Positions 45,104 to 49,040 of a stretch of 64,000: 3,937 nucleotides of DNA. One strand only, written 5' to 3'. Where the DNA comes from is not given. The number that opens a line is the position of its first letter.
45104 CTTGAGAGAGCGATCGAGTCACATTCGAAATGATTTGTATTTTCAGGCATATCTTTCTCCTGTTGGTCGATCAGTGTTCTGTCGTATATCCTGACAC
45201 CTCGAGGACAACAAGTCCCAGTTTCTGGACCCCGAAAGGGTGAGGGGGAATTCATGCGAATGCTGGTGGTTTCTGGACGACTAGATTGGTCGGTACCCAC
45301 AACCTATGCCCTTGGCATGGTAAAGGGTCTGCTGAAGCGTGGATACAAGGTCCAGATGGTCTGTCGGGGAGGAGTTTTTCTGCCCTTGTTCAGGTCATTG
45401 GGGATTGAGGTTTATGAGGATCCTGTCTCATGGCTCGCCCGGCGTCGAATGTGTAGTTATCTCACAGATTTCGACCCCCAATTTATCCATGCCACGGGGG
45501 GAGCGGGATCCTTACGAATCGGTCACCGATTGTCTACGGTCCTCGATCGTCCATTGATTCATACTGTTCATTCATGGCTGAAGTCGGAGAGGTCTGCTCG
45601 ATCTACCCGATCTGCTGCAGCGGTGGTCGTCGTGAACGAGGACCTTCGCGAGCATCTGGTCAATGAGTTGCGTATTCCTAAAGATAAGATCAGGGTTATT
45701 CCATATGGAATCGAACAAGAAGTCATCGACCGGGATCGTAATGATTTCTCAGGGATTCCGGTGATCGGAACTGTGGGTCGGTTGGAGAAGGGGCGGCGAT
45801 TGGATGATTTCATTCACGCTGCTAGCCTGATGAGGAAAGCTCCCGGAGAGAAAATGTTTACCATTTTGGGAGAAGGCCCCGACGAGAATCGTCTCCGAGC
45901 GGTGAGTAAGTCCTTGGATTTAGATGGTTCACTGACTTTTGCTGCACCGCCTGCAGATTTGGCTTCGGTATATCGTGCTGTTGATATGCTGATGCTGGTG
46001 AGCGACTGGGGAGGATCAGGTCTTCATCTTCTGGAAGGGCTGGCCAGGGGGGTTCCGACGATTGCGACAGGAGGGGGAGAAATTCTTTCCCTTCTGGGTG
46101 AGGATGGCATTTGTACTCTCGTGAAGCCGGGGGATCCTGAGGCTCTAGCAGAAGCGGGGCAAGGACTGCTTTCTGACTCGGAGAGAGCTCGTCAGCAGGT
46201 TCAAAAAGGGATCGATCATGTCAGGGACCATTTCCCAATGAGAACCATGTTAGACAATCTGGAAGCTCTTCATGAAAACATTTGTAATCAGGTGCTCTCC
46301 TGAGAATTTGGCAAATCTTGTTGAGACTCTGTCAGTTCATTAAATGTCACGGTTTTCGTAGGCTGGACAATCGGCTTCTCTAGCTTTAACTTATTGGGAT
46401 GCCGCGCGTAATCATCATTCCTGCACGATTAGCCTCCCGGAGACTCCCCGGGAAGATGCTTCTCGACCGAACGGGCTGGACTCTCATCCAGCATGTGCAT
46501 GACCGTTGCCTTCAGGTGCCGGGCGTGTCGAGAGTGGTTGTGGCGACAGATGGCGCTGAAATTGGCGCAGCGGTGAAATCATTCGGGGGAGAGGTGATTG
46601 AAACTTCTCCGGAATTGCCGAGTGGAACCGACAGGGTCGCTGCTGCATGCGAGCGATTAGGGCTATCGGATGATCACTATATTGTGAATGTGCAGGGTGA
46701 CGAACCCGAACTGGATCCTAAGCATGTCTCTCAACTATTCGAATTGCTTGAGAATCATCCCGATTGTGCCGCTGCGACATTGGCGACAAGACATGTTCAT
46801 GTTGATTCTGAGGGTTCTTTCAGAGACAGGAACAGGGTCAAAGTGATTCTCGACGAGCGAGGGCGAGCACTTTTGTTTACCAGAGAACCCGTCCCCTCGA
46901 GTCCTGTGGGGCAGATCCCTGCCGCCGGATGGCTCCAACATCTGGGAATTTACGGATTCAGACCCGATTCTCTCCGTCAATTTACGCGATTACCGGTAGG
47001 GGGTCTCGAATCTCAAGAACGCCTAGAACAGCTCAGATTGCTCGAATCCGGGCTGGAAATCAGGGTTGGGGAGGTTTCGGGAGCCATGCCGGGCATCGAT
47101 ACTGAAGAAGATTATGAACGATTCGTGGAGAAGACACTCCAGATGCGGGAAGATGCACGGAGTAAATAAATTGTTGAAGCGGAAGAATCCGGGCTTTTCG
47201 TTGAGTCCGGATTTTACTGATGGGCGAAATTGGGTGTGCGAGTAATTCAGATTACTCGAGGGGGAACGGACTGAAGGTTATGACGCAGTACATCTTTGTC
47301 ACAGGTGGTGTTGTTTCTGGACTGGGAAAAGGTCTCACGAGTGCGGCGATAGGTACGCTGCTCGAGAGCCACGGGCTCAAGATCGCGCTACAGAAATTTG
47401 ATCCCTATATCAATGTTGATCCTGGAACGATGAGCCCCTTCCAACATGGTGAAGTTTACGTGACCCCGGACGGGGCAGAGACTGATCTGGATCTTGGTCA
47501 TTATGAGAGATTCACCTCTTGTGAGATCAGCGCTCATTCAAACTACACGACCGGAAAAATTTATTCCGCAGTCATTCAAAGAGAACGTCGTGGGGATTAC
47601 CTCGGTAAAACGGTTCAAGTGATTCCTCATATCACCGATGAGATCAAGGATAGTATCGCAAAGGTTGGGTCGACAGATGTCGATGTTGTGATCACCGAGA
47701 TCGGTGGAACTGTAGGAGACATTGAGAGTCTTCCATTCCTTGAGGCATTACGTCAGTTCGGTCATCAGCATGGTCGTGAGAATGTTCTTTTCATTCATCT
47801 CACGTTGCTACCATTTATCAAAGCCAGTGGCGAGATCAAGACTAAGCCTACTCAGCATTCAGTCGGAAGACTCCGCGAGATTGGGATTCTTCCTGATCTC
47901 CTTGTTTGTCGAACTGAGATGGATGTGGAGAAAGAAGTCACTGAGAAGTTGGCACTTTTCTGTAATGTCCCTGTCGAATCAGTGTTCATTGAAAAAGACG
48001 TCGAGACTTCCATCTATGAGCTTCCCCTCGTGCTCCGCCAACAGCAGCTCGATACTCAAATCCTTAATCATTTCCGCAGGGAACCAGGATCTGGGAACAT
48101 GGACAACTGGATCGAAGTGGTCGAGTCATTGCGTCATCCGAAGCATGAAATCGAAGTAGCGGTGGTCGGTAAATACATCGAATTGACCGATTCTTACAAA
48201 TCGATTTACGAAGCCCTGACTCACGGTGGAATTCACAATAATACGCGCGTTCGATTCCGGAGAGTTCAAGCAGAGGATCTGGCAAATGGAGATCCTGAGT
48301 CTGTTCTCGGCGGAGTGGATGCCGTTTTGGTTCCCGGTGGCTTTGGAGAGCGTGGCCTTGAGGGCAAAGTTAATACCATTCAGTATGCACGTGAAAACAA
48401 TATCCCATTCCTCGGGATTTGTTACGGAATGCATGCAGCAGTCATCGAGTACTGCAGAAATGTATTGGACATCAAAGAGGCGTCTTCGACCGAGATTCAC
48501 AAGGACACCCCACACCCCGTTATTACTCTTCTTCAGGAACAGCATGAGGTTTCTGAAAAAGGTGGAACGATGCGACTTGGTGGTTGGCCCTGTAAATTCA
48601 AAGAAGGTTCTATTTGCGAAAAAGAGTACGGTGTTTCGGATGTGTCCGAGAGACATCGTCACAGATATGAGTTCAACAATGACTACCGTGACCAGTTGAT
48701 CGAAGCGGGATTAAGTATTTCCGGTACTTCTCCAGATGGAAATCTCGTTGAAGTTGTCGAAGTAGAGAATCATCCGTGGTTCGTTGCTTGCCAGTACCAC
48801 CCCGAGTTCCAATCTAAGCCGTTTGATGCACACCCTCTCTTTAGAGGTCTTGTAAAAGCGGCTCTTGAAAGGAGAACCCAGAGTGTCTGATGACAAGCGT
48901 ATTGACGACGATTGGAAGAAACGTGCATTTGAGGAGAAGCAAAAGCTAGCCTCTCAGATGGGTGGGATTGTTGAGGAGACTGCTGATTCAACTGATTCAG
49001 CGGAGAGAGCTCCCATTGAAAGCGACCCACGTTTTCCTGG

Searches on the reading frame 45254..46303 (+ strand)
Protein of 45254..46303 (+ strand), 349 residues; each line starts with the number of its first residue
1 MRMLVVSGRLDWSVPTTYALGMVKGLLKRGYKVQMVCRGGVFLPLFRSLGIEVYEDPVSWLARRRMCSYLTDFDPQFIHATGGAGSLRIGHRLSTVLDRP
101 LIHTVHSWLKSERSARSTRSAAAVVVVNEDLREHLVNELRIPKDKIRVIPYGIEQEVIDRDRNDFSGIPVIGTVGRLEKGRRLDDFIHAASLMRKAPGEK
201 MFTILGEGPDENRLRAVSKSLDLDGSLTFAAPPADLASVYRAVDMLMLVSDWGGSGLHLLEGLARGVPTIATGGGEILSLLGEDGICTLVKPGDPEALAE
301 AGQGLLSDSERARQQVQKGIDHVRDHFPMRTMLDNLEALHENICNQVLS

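Call 65: search_protein_families(library=pfam, proteins=[window:45254-46303:+], max_evalue=0.00001)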
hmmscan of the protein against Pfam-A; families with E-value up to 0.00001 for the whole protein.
window:45254-46303:+ (349 aa): 4 families
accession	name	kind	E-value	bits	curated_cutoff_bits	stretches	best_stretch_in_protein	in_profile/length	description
PF13692.12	Glyco_trans_1_4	-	7.3e-21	75.4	27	1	169-308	2-142/142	Glycosyl transferases group 1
PF00534.26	Glycos_transf_1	-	1.1e-19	71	26.4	1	162-319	9-169/172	Glycosyl transferases group 1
PF13439.12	Glyco_transf_4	-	2e-16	60.9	28.5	1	17-154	6-167/170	Glycosyltransferase Family 4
PF13579.12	Glyco_trans_4_4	-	1.3e-13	52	29.7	1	16-152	4-158/158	Glycosyl transferase 4-like domain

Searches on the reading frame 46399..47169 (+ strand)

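Call 65: search_protein_families(library=pfam, proteins=[window:46399-47169:+], max_evalue=0.00001)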
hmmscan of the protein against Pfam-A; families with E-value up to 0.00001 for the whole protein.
window:46399-47169:+ (256 aa): 2 families
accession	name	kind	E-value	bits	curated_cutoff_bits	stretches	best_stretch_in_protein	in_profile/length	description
PF02348.25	CTP_transf_3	-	5.9e-45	154.2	22.6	1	4-221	1-217/217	Cytidylyltransferase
PF12804.13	NTP_transf_3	-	1.3e-09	38.9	27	1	14-132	10-127/160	MobA-like NTP transferase domain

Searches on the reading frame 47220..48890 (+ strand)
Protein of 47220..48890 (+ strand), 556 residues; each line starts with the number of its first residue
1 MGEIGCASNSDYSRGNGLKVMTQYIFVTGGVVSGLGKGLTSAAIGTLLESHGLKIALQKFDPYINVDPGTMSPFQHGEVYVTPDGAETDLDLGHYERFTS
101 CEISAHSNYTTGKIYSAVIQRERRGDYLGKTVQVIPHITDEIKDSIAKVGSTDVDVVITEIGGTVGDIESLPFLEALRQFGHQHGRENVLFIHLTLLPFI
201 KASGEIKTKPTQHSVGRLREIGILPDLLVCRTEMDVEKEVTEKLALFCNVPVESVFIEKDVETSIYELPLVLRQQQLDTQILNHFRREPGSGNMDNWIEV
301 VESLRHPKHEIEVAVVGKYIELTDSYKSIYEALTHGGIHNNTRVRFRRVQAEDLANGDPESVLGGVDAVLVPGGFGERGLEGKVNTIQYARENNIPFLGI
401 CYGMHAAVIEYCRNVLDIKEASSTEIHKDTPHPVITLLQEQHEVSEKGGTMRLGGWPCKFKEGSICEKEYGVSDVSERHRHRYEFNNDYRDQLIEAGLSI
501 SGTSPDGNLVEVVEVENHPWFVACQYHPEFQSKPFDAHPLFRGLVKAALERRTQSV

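Call 65: search_protein_families(library=pfam, proteins=[window:47220-48890:+], max_evalue=0.00001)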
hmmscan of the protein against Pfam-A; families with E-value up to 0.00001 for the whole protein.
window:47220-48890:+ (556 aa): 3 families
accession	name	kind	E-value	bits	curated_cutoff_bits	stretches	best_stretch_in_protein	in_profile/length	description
PF06418.20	CTP_synth_N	-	1.5e-121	405.3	26.1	1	23-285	1-263/265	CTP synthase N-terminus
PF00117.34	GATase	-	3.2e-38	131.8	22.8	1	322-546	2-189/190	Glutamine amidotransferase class-I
PF07722.19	Peptidase_C26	-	1.5e-07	31.9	20.5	1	386-529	97-219/219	Peptidase C26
